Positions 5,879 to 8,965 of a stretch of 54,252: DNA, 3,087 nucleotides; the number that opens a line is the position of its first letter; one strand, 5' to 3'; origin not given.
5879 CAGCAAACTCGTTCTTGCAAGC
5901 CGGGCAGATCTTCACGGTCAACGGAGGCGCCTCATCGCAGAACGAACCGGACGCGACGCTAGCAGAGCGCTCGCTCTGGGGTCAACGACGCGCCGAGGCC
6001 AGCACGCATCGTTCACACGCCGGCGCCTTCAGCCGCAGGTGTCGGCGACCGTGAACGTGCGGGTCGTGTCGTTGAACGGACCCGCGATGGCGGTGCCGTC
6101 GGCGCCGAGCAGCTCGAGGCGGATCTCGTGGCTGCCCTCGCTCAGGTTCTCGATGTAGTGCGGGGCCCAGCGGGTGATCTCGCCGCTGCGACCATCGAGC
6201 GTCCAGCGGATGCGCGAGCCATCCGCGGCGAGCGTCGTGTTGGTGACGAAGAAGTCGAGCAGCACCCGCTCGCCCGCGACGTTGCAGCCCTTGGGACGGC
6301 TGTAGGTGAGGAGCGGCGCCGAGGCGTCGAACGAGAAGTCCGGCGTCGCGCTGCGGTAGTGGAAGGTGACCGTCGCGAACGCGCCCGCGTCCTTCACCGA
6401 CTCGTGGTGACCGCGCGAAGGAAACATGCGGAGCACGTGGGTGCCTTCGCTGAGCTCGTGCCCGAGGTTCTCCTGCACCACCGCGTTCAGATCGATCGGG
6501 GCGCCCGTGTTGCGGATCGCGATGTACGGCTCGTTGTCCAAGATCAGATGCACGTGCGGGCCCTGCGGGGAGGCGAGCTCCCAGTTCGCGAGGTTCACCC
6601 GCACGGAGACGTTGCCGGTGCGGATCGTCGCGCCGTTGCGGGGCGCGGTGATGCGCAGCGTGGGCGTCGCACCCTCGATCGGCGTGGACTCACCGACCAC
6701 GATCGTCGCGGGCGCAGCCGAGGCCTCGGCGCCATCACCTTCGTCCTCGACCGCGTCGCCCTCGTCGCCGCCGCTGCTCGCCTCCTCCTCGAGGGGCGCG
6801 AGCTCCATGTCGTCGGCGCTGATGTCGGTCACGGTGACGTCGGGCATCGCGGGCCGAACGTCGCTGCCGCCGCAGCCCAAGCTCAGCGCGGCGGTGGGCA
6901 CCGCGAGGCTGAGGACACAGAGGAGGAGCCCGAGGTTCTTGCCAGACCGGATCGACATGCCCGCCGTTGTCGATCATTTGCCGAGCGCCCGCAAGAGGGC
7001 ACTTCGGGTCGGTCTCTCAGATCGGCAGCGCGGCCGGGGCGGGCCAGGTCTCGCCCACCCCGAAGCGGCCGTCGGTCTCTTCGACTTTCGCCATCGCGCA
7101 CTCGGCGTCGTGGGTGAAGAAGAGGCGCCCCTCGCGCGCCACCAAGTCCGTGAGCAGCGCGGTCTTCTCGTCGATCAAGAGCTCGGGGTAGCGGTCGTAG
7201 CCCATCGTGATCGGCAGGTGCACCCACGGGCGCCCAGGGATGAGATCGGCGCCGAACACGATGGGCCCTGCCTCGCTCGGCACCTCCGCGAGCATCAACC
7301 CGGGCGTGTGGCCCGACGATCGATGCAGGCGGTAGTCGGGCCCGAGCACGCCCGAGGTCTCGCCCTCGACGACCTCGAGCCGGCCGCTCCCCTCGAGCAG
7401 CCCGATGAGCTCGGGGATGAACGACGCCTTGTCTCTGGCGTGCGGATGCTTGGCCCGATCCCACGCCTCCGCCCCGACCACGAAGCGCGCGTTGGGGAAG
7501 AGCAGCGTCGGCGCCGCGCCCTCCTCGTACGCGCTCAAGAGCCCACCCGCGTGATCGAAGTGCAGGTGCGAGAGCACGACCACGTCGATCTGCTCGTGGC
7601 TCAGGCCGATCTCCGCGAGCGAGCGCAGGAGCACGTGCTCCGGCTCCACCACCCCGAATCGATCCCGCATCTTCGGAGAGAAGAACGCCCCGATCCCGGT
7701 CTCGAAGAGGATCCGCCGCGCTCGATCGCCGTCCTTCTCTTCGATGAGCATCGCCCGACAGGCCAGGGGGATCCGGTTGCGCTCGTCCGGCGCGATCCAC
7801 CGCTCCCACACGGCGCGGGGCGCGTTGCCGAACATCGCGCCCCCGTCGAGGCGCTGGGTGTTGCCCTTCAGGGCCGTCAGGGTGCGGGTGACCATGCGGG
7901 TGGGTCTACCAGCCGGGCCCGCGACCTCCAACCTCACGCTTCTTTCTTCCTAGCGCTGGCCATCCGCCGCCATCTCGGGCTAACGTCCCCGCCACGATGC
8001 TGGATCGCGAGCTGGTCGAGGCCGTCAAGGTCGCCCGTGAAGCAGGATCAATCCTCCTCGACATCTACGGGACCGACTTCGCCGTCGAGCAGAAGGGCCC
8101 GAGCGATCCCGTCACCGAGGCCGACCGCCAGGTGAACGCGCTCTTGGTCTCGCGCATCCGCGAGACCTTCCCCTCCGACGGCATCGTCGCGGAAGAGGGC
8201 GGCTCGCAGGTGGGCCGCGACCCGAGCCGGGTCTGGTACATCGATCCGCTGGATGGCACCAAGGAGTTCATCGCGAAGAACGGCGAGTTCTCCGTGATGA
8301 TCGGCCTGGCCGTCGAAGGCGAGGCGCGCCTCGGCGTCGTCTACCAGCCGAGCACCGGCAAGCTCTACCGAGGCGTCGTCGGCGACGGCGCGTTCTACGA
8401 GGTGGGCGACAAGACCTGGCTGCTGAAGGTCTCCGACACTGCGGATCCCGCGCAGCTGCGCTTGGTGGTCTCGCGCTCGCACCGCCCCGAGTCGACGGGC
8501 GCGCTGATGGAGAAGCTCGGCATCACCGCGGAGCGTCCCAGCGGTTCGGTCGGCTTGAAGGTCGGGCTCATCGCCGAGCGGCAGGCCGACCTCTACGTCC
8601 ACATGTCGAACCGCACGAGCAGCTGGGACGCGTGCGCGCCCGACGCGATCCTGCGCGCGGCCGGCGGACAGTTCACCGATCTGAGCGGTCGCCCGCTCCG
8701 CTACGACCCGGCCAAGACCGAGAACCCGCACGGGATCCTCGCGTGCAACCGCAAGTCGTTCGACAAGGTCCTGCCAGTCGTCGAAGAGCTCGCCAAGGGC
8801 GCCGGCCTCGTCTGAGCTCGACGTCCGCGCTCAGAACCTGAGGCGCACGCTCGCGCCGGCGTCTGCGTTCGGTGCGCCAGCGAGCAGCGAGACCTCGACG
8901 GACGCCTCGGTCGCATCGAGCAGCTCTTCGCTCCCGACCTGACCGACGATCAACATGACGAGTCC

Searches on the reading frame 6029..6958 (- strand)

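Call 47: search_protein_families(library=pfam, proteins=[window:6029-6958:-], max_evalue=0.001)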
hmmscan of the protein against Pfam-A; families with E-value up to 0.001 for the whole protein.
window:6029-6958:- (309 aa): 2 families
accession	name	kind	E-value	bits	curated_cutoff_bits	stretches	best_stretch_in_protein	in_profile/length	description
PF06832.18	BiPBP_C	-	0.00012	22.3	26.8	0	97-157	8-66/90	Penicillin-Binding Protein C-terminus Family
PF17957.7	Big_7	-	0.00047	21.2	24.1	0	99-123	1-26/70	Bacterial Ig domain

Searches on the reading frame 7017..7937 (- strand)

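Call 47: search_protein_families(library=pfam, proteins=[window:7017-7937:-], max_evalue=0.001)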
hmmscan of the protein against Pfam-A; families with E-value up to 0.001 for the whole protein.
window:7017-7937:- (306 aa): 2 families
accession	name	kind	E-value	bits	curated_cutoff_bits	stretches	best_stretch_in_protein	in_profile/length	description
PF00753.33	Lactamase_B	-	1.7e-14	54.7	22.7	1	57-276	3-196/196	Metallo-beta-lactamase superfamily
PF12706.13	Lactamase_B_2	-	2.4e-05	24.5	27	1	74-138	1-52/200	Beta-lactamase superfamily domain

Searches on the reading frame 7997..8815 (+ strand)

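Call 47: search_protein_families(library=pfam, proteins=[window:7997-8815:+], max_evalue=0.001)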
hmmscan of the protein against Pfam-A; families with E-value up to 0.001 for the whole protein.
window:7997-8815:+ (272 aa): 1 family
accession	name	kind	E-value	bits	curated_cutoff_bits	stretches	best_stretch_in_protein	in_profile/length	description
PF00459.30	Inositol_P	-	5.8e-58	196.9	27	1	7-259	7-263/271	Inositol monophosphatase family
